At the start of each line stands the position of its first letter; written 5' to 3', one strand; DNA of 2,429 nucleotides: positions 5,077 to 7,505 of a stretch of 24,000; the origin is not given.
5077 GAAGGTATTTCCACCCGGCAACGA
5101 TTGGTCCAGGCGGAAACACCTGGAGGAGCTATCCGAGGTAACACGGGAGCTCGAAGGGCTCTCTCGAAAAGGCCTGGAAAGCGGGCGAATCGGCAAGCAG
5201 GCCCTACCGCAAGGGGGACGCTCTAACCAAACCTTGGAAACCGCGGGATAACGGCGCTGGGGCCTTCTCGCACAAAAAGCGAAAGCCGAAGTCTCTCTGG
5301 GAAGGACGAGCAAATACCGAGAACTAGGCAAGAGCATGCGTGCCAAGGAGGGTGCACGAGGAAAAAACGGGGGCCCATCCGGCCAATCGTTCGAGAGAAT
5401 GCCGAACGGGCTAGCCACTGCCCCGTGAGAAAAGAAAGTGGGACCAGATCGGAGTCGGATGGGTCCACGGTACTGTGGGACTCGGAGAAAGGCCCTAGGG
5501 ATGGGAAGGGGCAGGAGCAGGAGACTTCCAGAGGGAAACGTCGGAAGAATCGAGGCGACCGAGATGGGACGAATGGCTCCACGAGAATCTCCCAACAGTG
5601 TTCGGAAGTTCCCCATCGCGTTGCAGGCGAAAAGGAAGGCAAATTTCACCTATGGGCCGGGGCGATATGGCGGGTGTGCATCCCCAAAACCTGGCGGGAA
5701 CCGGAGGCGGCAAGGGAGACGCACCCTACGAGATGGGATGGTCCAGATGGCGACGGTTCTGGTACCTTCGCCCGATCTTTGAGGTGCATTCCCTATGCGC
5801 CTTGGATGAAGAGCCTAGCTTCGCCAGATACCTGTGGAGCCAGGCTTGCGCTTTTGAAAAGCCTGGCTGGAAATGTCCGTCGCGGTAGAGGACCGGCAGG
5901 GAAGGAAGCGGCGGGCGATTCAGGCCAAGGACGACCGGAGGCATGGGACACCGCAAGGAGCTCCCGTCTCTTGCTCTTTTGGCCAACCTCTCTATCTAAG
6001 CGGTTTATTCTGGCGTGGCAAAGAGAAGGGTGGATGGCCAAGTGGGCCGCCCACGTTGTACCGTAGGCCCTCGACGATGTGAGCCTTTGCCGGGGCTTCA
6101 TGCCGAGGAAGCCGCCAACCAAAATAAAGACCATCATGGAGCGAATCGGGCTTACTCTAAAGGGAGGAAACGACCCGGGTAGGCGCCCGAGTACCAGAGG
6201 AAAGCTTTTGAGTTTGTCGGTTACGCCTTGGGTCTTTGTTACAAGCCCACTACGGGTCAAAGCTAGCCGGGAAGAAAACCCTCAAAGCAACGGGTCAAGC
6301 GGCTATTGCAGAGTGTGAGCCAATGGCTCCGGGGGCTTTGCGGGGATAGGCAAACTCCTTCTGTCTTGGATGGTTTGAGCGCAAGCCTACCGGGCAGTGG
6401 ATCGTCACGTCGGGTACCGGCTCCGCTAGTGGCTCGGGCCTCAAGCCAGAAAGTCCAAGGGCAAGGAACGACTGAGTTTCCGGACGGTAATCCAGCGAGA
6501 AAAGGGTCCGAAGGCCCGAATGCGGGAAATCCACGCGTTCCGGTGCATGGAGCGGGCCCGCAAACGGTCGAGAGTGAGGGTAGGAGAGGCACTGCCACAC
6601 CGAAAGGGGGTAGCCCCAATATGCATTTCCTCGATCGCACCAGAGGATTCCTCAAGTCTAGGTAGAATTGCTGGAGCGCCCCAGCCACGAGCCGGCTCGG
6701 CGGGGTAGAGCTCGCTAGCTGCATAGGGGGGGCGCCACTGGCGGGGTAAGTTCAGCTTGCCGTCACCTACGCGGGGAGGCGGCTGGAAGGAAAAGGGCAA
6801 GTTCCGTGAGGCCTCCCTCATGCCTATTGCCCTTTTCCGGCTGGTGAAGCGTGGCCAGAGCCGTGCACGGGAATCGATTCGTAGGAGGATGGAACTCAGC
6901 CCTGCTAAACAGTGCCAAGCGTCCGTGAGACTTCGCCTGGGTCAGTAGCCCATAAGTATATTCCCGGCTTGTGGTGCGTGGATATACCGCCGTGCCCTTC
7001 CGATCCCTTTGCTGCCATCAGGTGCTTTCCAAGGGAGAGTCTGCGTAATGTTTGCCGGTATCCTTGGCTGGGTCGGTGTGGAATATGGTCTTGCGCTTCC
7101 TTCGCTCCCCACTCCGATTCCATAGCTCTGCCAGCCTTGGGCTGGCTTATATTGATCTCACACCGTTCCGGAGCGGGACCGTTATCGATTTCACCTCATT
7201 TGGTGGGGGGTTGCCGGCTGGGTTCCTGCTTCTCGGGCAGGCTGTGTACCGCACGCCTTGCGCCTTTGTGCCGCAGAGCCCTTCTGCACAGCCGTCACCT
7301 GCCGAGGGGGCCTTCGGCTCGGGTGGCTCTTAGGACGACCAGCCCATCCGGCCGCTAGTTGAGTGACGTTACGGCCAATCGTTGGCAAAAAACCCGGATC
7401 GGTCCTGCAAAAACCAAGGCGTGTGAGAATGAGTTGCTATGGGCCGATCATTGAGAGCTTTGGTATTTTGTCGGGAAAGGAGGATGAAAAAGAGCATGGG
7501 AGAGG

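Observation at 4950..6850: About 1.9 kb block with extreme G-richness and T-depletion on the plus strand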

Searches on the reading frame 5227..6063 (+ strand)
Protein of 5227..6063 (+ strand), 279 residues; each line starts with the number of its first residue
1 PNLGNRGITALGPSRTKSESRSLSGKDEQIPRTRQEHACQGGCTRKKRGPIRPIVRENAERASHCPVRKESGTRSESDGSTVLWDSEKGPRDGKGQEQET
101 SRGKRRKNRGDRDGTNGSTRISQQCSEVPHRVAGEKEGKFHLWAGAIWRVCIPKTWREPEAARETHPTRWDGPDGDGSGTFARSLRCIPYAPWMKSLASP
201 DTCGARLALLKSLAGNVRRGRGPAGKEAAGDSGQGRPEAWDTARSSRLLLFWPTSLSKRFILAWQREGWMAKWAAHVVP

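Call 56: search_protein_representatives(protein=window:5227-6063:+)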
Query: 279 residues. Proteins with E-value up to 0.001 (for the whole library): 1; up to 1e-10: 0; up to 1e-30: 0. The best 1 are listed.
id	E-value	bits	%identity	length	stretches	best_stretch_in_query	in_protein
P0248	4.6e-06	42.9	49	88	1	187-262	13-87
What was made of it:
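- The longest stop-free + frame hits a single protein among 1.84 billion, P0248 (E 4.6e-6, call 56).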

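Call 59: find_encoding_contigs(protein=P0248, flank=6000, max_places=6)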
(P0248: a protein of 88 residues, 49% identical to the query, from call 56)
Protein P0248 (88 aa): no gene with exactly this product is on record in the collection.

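Call 60: search_protein_families(library=pfam, max_evalue=10, proteins=[P0248])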
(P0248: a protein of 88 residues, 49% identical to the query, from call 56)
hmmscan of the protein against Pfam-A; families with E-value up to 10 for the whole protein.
P0248 (88 aa): 0 families

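Call 61: search_dna_similar(query=P0248, collection=plasmids, mode=protein, max_evalue=1, max_rows=15)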
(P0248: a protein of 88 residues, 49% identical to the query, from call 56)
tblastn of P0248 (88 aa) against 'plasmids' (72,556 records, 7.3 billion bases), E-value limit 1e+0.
Records with a match: 776; places in all: 854; records where one place covers at least 80% of the query: 0.
Best place of each record, by identity: 60-80% 1; <60% 775.
By first word of the organism name: Escherichia 527; Shigella 65; Klebsiella 33; Leptospira 20; Bradyrhizobium 16; Paraburkholderia 10; Salmonella 10; Rhizobium 9; Enterobacter 7; Providencia 7; and 33 more.
By predicted mobility (MOB-suite, as given by PLSDB): conjugative 518; non-mobilizable 140; mobilizable 118.
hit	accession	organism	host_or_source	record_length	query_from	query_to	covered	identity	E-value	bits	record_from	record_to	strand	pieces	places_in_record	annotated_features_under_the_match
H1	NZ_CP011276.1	Planctomyces sp. SH-PL62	cell culture,sugar beet rhizosphere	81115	2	37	41%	61.1%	7e-6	49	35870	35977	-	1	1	ltrA: group II intron reverse transcriptase/maturase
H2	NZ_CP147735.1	Xenorhabdus sp. TH1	Steinernema sp. a AB-2023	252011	2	37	41%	52.8%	8e-4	43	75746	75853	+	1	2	ltrA: group II intron reverse transcriptase/maturase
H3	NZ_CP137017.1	Sinorhizobium fredii GR64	Phaseolus vulgaris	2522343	2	37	41%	52.8%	5e-3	41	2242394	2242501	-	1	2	record has no annotation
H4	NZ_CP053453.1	Frigoriglobus tundricola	cell culture,tundra wetland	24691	2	38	42%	48.6%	1e-3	42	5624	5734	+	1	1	none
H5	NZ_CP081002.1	Sphingobium sp. V4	cell culture,soil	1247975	2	38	42%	48.6%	2e-2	39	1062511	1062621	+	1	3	record has no annotation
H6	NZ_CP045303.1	Azotobacter salinestris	cell culture,soil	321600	2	37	41%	50.0%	2e-4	45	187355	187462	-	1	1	ltrA: group II intron reverse transcriptase/maturase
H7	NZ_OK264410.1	Enterobacter asburiae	-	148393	2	37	41%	50.0%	3e-4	44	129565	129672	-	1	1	reverse transcriptase domain-containing protein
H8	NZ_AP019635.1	Enterobacter sp. 18A13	-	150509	2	37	41%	50.0%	3e-4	44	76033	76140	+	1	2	reverse transcriptase domain-containing protein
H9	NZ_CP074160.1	Enterobacter sp. JBIWA005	lake water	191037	2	37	41%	50.0%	3e-4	44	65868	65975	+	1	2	reverse transcriptase domain-containing protein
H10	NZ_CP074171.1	Enterobacter sp. JBIWA003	lake water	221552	2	37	41%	50.0%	3e-4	44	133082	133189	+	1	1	reverse transcriptase domain-containing protein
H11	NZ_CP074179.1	Enterobacter asburiae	lake water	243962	2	37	41%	50.0%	3e-4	44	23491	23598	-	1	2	reverse transcriptase domain-containing protein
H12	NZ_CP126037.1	Bradyrhizobium elkanii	Glycine max,soybean,root nodule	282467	2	37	41%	50.0%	3e-4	44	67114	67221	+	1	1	ltrA: group II intron reverse transcriptase/maturase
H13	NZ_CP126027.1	Bradyrhizobium elkanii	Glycine max,soybean,root nodule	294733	2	37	41%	50.0%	3e-4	44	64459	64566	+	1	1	ltrA: group II intron reverse transcriptase/maturase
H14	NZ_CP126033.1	Bradyrhizobium elkanii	Glycine max,soybean,root nodule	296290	2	37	41%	50.0%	3e-4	44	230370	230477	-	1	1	ltrA: group II intron reverse transcriptase/maturase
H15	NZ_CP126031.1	Bradyrhizobium elkanii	Glycine max,soybean,root nodule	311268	2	37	41%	50.0%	3e-4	44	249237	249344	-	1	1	ltrA: group II intron reverse transcriptase/maturase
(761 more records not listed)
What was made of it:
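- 5576..6499 (+): Pseudogene of the intron-encoded reverse transcriptase/maturase (LtrA-like). Landmarks: GTPQG (RT motif 4) at 5945-5959; TAG stop followed by ALDD (the YADD motif) at 6064-6078; maturase X-domain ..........RLR*WL at 6379-6435. P0248 was the lead (calls 56, 61).
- The N-terminus of P0248 matches ltrA in 776 plasmid records (call 61).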

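Call 63: get_annotated_region(hit=H1, flank=3000)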
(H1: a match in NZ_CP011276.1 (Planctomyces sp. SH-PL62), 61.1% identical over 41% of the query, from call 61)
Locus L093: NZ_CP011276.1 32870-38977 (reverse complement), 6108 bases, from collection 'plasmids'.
description: Planctomyces sp. SH-PL62 plasmid pPL62-3, complete sequence
organism: Planctomyces sp. SH-PL62 (NCBI taxid 1636152)
taxonomy: Bacteria; Planctomycetota; Planctomycetia; Planctomycetales; Planctomycetaceae; Planctomyces; Planctomyces sp. SH-PL62
host: -; source: cell culture,sugar beet rhizosphere; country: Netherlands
typing (MOB-suite, as given by PLSDB): non-mobilizable; replicon rep_cluster_1538
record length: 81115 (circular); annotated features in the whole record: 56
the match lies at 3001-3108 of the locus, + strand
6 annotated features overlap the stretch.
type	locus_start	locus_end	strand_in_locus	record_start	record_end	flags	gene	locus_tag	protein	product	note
CDS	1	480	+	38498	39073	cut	-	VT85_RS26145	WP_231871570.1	aldo/keto reductase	-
CDS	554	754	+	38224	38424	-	-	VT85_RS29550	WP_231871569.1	aldo/keto reductase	-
CDS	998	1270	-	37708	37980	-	-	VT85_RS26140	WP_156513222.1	hypothetical protein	-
CDS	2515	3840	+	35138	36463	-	ltrA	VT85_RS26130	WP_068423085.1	group II intron reverse transcriptase/maturase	GO:0000373 - Group II intron splicing [Evidence IEA]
CDS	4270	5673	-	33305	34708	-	-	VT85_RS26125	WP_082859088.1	outer membrane protein transport protein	-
CDS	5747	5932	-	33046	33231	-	-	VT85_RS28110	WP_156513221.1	hypothetical protein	-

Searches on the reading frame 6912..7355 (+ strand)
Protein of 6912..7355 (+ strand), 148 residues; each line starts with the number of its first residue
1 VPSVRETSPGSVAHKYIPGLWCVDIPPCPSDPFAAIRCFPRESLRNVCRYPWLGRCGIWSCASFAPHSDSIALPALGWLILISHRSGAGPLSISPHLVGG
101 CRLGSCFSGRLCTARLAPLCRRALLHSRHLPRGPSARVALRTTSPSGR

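Call 31: list_cluster_members(proteins=[window:6912-7355:+, window:4435-4608:+, window:4565-4996:-, window:4984-5616:-, window:6266-6724:-, window:6444-6800:-])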
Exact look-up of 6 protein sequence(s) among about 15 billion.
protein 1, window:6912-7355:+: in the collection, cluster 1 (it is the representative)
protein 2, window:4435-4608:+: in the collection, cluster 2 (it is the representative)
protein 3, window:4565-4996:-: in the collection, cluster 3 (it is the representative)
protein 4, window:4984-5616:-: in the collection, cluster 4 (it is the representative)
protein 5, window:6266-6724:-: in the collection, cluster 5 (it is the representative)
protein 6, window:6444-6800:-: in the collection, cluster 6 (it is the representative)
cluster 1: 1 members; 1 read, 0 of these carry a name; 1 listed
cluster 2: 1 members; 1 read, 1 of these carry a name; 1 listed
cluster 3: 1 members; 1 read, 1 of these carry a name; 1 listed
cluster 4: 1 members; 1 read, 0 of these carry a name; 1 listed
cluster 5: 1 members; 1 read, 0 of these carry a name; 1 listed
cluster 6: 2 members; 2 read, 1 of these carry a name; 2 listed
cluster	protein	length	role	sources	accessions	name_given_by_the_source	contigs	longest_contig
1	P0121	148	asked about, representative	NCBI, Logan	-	-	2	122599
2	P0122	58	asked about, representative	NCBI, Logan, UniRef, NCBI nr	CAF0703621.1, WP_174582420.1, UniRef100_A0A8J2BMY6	hypothetical protein [Candidatus Methylacidithermus pantelleriae] | Uncharacterized protein n=1 Tax=Candidatus Methylacidithermus pantelleriae TaxID=2744239 ...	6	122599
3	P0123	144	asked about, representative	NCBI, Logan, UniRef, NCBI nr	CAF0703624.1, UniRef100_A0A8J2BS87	hypothetical protein MPNT_60048 [Candidatus Methylacidithermus pantelleriae] | Uncharacterized protein n=1 Tax=Candidatus Methylacidithermus pantelleriae TaxID=2744239 ...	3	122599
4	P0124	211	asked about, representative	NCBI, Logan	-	-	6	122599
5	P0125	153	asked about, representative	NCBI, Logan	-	-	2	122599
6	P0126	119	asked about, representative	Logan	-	-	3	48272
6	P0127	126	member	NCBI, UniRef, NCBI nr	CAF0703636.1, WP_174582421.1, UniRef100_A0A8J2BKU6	hypothetical protein [Candidatus Methylacidithermus pantelleriae] | Uncharacterized protein n=1 Tax=Candidatus Methylacidithermus pantelleriae TaxID=2744239 ...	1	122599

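Call 45: find_encoding_contigs(protein=P0124, flank=10000, max_places=10)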
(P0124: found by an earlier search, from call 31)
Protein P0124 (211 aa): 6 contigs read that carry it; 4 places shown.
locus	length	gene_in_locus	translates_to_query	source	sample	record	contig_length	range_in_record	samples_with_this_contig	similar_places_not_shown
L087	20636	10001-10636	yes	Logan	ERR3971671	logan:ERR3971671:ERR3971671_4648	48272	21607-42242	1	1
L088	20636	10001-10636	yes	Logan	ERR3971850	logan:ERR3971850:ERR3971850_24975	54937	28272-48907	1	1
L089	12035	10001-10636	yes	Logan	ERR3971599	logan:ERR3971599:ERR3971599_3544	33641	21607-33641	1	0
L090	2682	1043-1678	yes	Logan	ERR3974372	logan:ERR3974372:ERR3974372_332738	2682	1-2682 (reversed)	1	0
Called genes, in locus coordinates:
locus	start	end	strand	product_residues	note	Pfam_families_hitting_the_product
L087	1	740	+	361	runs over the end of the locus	PF00266:Aminotran_5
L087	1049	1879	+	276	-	PF04896:AmoC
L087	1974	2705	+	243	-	PF02461:AMO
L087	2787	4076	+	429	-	PF04744:Monooxygenase_B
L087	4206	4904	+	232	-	-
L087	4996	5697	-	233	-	PF01553:Acyltransferase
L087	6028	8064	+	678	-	PF00275:EPSP_synthase, PF02224:Cytidylate_kin, PF13238:AAA_18 (weak)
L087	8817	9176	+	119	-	-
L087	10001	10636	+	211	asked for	-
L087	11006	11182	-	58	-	-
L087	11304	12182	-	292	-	PF02629:CoA_binding, PF13607:Succ_CoA_lig, PF00549:Ligase_CoA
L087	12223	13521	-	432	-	PF08442:ATP-grasp_2, PF13549:ATP-grasp_5 (weak), PF00549:Ligase_CoA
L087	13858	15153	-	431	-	-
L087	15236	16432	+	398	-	PF00890:FAD_binding_2 (faint), PF07992:Pyr_redox_2, PF13738:Pyr_redox_3, PF13434:Lys_Orn_oxgnase (faint), PF00070:Pyr_redox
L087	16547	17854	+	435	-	PF05697:Trigger_N, PF05698:Trigger_C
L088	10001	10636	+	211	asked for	-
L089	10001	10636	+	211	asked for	-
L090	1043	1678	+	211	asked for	-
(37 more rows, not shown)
